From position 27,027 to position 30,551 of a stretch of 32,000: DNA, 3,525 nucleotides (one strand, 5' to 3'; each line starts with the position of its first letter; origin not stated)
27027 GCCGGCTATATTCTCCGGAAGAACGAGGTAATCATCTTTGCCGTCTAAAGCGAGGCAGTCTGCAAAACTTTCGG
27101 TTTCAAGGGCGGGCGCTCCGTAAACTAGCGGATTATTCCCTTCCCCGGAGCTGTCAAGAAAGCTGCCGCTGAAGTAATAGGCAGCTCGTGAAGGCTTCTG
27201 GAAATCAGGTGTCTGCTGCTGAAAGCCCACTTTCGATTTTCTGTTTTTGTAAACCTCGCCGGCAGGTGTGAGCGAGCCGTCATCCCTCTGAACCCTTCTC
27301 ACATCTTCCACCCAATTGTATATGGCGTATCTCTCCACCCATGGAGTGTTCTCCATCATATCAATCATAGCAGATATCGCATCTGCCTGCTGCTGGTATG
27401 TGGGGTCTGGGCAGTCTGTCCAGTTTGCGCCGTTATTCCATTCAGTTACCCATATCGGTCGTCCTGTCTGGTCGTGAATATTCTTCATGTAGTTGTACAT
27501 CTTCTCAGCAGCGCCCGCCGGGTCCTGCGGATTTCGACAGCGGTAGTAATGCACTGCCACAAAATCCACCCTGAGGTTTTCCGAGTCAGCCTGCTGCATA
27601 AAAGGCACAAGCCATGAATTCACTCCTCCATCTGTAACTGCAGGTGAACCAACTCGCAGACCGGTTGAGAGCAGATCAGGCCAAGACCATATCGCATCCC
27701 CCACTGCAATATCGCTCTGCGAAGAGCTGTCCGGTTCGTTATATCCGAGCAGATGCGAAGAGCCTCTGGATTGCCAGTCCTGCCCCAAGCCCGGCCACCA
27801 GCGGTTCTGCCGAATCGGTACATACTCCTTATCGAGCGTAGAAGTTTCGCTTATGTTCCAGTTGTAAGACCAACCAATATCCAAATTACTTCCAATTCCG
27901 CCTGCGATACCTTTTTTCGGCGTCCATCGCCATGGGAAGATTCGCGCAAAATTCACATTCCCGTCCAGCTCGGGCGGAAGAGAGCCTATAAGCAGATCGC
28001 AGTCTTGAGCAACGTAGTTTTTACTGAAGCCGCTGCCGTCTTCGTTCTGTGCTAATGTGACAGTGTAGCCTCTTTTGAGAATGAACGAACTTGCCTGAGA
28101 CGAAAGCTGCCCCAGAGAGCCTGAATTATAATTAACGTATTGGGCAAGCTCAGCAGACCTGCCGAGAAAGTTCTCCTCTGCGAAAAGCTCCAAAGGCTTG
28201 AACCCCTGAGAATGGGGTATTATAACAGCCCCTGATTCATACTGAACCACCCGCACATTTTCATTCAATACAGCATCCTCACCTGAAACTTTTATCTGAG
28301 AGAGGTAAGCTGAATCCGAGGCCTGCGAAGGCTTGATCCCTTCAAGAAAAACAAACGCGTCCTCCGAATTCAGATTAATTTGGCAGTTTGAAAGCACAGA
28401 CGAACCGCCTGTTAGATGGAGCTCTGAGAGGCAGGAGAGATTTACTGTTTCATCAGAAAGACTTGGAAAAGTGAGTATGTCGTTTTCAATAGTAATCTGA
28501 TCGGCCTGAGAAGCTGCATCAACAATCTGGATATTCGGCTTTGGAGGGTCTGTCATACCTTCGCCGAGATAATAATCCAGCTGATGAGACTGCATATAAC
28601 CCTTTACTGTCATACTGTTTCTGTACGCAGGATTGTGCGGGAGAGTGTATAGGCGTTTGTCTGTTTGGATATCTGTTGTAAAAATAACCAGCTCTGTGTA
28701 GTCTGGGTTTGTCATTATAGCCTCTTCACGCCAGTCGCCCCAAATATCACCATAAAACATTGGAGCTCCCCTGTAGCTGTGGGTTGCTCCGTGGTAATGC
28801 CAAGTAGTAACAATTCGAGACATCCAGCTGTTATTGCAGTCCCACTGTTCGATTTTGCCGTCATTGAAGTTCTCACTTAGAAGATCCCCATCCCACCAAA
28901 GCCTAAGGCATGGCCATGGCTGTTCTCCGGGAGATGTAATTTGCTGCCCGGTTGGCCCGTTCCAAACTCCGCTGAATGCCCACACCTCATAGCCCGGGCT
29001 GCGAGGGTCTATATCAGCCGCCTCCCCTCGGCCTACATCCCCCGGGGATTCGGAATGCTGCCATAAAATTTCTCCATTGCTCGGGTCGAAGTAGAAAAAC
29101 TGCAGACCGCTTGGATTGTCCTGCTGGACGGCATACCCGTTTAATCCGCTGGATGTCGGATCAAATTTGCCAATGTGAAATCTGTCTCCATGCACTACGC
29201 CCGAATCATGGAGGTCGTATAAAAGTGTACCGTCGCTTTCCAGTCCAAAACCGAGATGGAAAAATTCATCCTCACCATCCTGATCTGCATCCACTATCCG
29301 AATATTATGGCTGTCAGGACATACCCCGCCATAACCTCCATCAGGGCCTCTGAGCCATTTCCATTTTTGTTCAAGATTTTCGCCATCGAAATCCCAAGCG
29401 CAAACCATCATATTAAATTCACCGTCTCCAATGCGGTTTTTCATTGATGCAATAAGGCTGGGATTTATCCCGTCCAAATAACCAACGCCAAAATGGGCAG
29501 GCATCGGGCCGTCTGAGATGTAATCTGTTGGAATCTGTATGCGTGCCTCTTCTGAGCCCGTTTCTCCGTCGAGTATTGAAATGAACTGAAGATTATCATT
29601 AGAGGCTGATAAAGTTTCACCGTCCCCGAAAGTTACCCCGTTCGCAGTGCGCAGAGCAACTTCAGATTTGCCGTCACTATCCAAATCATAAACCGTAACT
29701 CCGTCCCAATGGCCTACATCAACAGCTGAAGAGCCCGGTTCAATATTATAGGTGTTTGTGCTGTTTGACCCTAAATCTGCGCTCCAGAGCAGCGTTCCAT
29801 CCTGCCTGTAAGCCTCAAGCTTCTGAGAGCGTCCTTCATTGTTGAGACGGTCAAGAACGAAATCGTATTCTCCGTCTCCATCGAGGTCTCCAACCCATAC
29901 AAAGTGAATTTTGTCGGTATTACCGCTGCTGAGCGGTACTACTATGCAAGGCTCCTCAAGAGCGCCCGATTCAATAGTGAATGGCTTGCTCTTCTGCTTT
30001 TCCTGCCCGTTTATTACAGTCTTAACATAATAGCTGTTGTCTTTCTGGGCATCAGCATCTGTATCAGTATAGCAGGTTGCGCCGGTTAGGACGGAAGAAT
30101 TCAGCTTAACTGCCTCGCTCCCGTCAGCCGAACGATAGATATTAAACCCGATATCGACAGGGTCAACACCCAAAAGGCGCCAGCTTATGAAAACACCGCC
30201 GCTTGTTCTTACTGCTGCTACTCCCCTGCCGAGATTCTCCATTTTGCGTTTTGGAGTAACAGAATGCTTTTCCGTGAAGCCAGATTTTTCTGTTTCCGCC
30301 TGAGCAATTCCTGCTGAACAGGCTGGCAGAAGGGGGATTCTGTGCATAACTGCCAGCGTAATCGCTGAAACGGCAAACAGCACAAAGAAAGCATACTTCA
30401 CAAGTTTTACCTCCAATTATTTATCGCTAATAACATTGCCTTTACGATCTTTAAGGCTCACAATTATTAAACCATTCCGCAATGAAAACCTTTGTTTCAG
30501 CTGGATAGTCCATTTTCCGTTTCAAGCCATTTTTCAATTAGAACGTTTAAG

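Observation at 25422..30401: ~1660-aa chimera joining a divergent PL11-like lyase propeller to a clan GH-A hydrolase core, two LamG domains, a cadherin-like domain and a dockerin-like repeat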

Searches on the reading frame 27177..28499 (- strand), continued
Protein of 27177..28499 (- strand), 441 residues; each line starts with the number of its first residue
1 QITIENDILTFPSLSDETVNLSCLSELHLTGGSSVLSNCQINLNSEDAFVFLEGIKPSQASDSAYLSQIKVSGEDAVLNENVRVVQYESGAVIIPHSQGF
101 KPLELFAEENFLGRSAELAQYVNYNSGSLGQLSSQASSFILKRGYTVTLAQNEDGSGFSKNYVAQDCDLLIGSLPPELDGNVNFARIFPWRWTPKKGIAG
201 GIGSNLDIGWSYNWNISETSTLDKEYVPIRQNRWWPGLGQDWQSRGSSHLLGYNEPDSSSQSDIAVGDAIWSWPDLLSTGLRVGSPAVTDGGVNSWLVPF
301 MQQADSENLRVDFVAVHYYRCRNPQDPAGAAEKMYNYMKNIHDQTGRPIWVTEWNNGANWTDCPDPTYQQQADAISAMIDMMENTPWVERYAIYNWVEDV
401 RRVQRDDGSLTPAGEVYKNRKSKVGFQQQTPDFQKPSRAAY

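Call 77: search_protein_families(library=pfam, proteins=[L048:9911-16177:+, L026:9485-14458:+, L079:9314-13372:+, L041:9581-13735:+, L028:9296-11896:+, L026:14314-16692:+, L045:7576-9675:+], max_evalue=0.0001)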
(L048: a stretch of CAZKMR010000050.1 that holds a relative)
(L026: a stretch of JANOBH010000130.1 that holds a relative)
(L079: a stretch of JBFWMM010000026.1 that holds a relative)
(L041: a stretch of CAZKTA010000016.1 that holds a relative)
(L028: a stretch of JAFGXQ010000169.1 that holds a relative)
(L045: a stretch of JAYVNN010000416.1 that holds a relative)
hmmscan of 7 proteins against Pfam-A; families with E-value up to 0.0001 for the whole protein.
L048:9911-16177:+ (2089 aa): 3 families
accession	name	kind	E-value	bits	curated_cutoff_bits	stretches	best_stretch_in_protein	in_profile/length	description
PF11790.14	Glyco_hydro_cc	-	2.3e-31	109.6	21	1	223-443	9-237/237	Glycosyl hydrolase catalytic core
PF13385.13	Laminin_G_3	-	7.5e-28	98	27.6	1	503-655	1-151/151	Concanavalin A-like lectin/glucanases superfamily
PF12951.13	PATR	-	9.7e-17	61.2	27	2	1849-1876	1-28/30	Passenger-associated-transport-repeat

L026:9485-14458:+ (1658 aa): 3 families
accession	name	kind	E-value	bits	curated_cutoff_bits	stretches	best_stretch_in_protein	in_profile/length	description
PF11790.14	Glyco_hydro_cc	-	1.4e-31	110.3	21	1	364-587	6-237/237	Glycosyl hydrolase catalytic core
PF13385.13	Laminin_G_3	-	7.6e-30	104.5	27.6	1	653-802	4-150/151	Concanavalin A-like lectin/glucanases superfamily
PF12951.13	PATR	-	4.6e-19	68.6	27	3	1375-1404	1-30/30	Passenger-associated-transport-repeat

L079:9314-13372:+ (1353 aa): 5 families
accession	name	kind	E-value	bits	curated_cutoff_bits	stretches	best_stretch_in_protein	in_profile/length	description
PF13385.13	Laminin_G_3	-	2.7e-55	187.1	27.6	2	701-851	1-150/151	Concanavalin A-like lectin/glucanases superfamily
PF11790.14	Glyco_hydro_cc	-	2.6e-26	93.1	21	1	470-637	63-226/237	Glycosyl hydrolase catalytic core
PF00754.31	F5_F8_type_C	-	2.5e-10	41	28.2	1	885-992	9-122/127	F5/8 type C domain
PF02210.31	Laminin_G_2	-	2e-08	35.2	22.9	0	1247-1338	27-123/126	Laminin G domain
PF22633.2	F5_F8_type_C_2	-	1e-07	32.9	27.8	1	899-979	4-91/91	NedA-like, galactose-binding domain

L041:9581-13735:+ (1385 aa): 5 families
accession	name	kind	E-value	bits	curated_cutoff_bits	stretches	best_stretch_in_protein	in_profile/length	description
PF11790.14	Glyco_hydro_cc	-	1.2e-33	117.1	21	1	343-548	16-223/237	Glycosyl hydrolase catalytic core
PF13385.13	Laminin_G_3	-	5.3e-29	101.8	27.6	1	615-769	1-151/151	Concanavalin A-like lectin/glucanases superfamily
PF05345.18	He_PIG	-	1.4e-11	45.2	24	1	787-861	11-91/96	Putative Ig domain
PF12951.13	PATR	-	7.6e-07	29.5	27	1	1139-1165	1-27/30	Passenger-associated-transport-repeat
PF17963.7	Big_9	-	3.4e-05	25.1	23.6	1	774-859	1-84/89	Bacterial Ig domain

L028:9296-11896:+ (867 aa): 2 families
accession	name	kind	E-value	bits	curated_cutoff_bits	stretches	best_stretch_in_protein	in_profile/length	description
PF13385.13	Laminin_G_3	-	3.3e-33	115.4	27.6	1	710-863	1-151/151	Concanavalin A-like lectin/glucanases superfamily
PF11790.14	Glyco_hydro_cc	-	8.4e-30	104.5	21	1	436-650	15-237/237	Glycosyl hydrolase catalytic core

L026:14314-16692:+ (793 aa): 1 family
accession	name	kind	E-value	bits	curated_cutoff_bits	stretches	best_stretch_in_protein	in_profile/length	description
PF11790.14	Glyco_hydro_cc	-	9.8e-38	130.5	21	1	566-779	16-237/237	Glycosyl hydrolase catalytic core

L045:7576-9675:+ (700 aa): 1 family
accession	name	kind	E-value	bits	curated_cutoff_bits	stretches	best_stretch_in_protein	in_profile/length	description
PF11790.14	Glyco_hydro_cc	-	2e-37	129.5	21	1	473-686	16-237/237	Glycosyl hydrolase catalytic core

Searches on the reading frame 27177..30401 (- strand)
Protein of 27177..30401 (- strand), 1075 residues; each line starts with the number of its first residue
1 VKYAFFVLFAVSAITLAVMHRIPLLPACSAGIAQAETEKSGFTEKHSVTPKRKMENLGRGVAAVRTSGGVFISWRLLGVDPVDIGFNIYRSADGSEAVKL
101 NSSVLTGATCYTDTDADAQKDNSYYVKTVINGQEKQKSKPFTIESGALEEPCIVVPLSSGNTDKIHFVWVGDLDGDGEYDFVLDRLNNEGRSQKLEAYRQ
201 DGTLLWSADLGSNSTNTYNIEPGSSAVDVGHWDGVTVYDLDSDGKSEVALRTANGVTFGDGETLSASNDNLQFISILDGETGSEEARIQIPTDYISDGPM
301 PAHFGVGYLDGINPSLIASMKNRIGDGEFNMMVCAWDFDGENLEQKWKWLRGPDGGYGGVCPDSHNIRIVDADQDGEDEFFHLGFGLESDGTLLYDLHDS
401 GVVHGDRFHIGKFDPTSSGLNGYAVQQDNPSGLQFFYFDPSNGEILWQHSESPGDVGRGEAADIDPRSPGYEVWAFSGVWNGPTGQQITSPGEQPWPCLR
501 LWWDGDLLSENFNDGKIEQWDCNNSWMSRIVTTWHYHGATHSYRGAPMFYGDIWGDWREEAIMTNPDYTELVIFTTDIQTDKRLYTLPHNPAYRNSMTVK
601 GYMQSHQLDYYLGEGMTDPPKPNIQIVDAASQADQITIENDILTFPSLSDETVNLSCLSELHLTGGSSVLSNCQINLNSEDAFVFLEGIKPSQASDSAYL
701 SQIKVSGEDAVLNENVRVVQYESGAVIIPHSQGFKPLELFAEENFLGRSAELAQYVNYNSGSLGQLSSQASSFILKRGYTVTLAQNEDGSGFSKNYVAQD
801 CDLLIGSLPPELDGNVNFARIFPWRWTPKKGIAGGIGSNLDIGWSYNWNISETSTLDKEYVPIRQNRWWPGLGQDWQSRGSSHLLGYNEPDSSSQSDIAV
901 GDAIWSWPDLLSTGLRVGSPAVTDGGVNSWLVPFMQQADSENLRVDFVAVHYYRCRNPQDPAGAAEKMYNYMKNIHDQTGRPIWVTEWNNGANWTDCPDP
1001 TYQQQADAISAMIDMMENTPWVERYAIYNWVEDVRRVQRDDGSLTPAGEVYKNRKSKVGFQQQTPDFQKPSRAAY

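Call 66: search_protein_representatives(protein=window:27177-30401:-)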
Query: 1075 residues. Proteins with E-value up to 0.001 (for the whole library): 6057; up to 1e-10: 3647; up to 1e-30: 1497. The best 150 are listed.
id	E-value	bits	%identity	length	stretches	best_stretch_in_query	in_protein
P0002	0.0e+00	2101.1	81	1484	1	1-1075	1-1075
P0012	2.8e-262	889.7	67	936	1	48-635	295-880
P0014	9.5e-256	868.0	66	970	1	47-627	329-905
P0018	7.9e-247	838.5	64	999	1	51-632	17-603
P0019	1.2e-243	828.0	60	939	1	48-637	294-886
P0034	3.6e-210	717.1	56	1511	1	47-628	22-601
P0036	1.1e-205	702.2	57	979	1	47-625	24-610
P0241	1.6e-203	695.1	57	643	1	47-625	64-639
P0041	2.9e-202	690.9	53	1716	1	50-630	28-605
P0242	2.1e-197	674.8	66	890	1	635-1071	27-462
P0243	8.5e-197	672.8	58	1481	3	631-1075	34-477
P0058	1.3e-195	668.9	55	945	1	40-627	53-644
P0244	5.9e-194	663.4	53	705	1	51-633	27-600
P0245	3.4e-191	654.3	63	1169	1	632-1074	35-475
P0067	9.8e-191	652.7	53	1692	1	54-634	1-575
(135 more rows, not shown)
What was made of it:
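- Closest known: Other multi-catalytic PL11 proteins: CE12–. Different: The pairing is unique to one genus (call 66).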

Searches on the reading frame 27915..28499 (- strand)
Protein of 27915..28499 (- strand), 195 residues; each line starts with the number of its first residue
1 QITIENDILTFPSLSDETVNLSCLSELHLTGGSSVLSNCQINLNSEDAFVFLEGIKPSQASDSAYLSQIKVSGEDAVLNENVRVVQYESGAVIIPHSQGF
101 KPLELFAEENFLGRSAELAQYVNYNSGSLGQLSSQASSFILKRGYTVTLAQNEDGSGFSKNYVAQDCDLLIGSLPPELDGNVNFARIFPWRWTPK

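Call 57: predict_structure(alignment_id=A2)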
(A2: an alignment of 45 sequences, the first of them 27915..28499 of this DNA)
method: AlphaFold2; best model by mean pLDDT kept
length: 195 residues; sequences in the alignment: 45
mean_pLDDT: 95.8   pTM: 0.86
mean pLDDT of the five models: 95.8, 95.4, 95.3, 94.7, 94.7
residues with pLDDT >= 90: 183; 70-90: 9; 50-70: 3; < 50: 0
segments of 3 or more residues with pLDDT < 50: none
pLDDT, mean of each block of 10 residues (from residue 1): 97 98 97 94 96 96 95 97 94 95 98 98 97 98 97 97 94 98 96 69
secondary structure, 60 per line:
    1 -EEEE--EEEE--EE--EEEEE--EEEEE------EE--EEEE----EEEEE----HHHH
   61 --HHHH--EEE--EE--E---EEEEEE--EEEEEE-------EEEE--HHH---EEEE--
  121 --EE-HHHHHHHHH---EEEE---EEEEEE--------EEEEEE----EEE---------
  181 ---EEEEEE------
elements in order: E2-5 E8-11 E18-22 E25-29 E40-43 E48-52 H57-60 H63-66 E69-71 E82-87 E90-95 E103-106 E115-118 H126-134 E138-141 E145-150 E159-164 E169-171 E184-189
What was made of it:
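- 28206..28499 (-): First domain of the GH cassette, aa 635-732. It is a small beta-rich domain with no assigned fold. pLDDT >94 (call 57).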

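Call 60: fold_search(model_id=the predicted structure, library=pdb)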
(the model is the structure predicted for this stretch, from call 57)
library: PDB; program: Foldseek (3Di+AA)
matches with E <= 10: 649; with E <= 0.001: 27
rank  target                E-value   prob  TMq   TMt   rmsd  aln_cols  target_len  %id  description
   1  1nps                  5.5e-06  1.00  0.40  0.85   1.9        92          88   26  CRYSTAL STRUCTURE OF N-TERMINAL DOMAIN OF PROTEIN S (released 2000-02-04)
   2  3hzb_D                1.2e-05  1.00  0.40  0.83   2.7        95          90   22  Crystal structure of a betagamma-crystallin domain from Flavobacterium johnsoniae (released 2009-12-01)
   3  3hzb_C                1.6e-05  1.00  0.39  0.82   2.3        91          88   22  Crystal structure of a betagamma-crystallin domain from Flavobacterium johnsoniae (released 2009-12-01)
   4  3hzb_B                1.8e-05  1.00  0.40  0.85   2.0        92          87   21  Crystal structure of a betagamma-crystallin domain from Flavobacterium johnsoniae (released 2009-12-01)
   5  3hzb_A                1.8e-05  1.00  0.38  0.83   2.3        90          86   22  Crystal structure of a betagamma-crystallin domain from Flavobacterium johnsoniae (released 2009-12-01)
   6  3so0_B                2.3e-05  1.00  0.38  0.81   2.2        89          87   18  Crystal structure of a mutant T41S of a betagamma-crystallin domain from Clostridium beijerinckii (released 2011-11-16)
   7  3so0_C                2.5e-05  1.00  0.38  0.85   2.2        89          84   18  Crystal structure of a mutant T41S of a betagamma-crystallin domain from Clostridium beijerinckii (released 2011-11-16)
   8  3so1_E                2.6e-05  1.00  0.38  0.81   2.2        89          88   18  Crystal structure of a double mutant T41S T82S of a betagamma-crystallin domain from Clostridium beijerinckii (released 2011-11-16)
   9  3snz                  2.9e-05  1.00  0.39  0.83   2.3        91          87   18  Crystal structure of a mutant W39D of a betagamma-crystallin domain from Clostridium beijerinckii (released 2011-11-16)
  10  9lxl                  3.1e-05  1.00  0.36  0.13   8.4       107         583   17  Crystal structure of GH29 family alpha-L-fucosidase from Fusarium proliferatum LE1 (released 2025-03-19)
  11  3sny                  3.5e-05  1.00  0.38  0.82   2.2        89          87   17  Crystal structure of a mutant T82R of a betagamma-crystallin domain from Clostridium beijerinckii (released 2011-11-16)
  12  3so0_A                3.5e-05  1.00  0.38  0.82   2.3        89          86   18  Crystal structure of a mutant T41S of a betagamma-crystallin domain from Clostridium beijerinckii (released 2011-11-16)
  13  2kp5_MODEL_1_A        3.9e-05  1.00  0.39  0.77   2.9        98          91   24  NMR structure of Hahellin, a beta-gamma crystallin (released 2010-11-10)
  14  3so1_H                4.4e-05  1.00  0.39  0.82   2.2        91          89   19  Crystal structure of a double mutant T41S T82S of a betagamma-crystallin domain from Clostridium beijerinckii (released 2011-11-16)
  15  3i9h_A                5.5e-05  1.00  0.39  0.83   2.2        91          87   18  Crystal structure of a betagamma-crystallin domain from Clostridium beijerinckii (released 2009-12-01)
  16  3so0_D                6.5e-05  1.00  0.38  0.83   2.3        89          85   18  Crystal structure of a mutant T41S of a betagamma-crystallin domain from Clostridium beijerinckii (released 2011-11-16)
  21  3so0_F                8.2e-05  1.00  0.39  0.82   2.3        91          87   18  Crystal structure of a mutant T41S of a betagamma-crystallin domain from Clostridium beijerinckii (released 2011-11-16)
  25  3so0_H                2.9e-04  1.00  0.34  0.87   1.6        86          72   19  Crystal structure of a mutant T41S of a betagamma-crystallin domain from Clostridium beijerinckii (released 2011-11-16)
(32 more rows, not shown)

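Call 72: search_protein_families(library=pfam, proteins=[window:27915-28499:-], max_evalue=10)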
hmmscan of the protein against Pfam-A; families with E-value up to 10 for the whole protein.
window:27915-28499:- (195 aa): 0 families
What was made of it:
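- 27927..28205 (-): Betagamma-crystallin domain, about aa 733-825, containing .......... The boundaries are approximate. No Pfam hit (call 72).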

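Call 82: find_homologous_proteins(query=window:27915-28499:-, max_evalue=0.001)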
Query window:27915-28499:- (195 aa): 36 proteins with E <= 0.001 among 171 candidates.
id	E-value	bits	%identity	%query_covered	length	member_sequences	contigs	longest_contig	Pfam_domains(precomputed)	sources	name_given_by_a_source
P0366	9.4e-58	213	56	98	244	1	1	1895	-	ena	-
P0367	4.6e-52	194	51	99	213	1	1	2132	-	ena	-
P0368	8.0e-52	194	51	98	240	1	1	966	-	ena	-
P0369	1.0e-51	193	50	99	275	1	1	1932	-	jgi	jgi:hypothetical protein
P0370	6.9e-50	187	50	95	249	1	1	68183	-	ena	-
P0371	1.2e-48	183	50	99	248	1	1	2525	-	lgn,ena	-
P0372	1.3e-46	177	46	99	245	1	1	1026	-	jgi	jgi:hypothetical protein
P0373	2.0e-46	176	47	99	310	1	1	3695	-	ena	-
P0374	4.4e-46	175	49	94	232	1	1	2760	-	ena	-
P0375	1.4e-45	173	45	99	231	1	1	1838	-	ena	-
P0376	9.7e-45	171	45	99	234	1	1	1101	-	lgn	-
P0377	2.5e-43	166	46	94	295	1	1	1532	-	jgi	jgi:hypothetical protein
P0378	3.5e-43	166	49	86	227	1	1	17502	-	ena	-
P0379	8.1e-43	164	47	99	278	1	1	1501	-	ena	-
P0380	2.4e-42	163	45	99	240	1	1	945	-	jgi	jgi:hypothetical protein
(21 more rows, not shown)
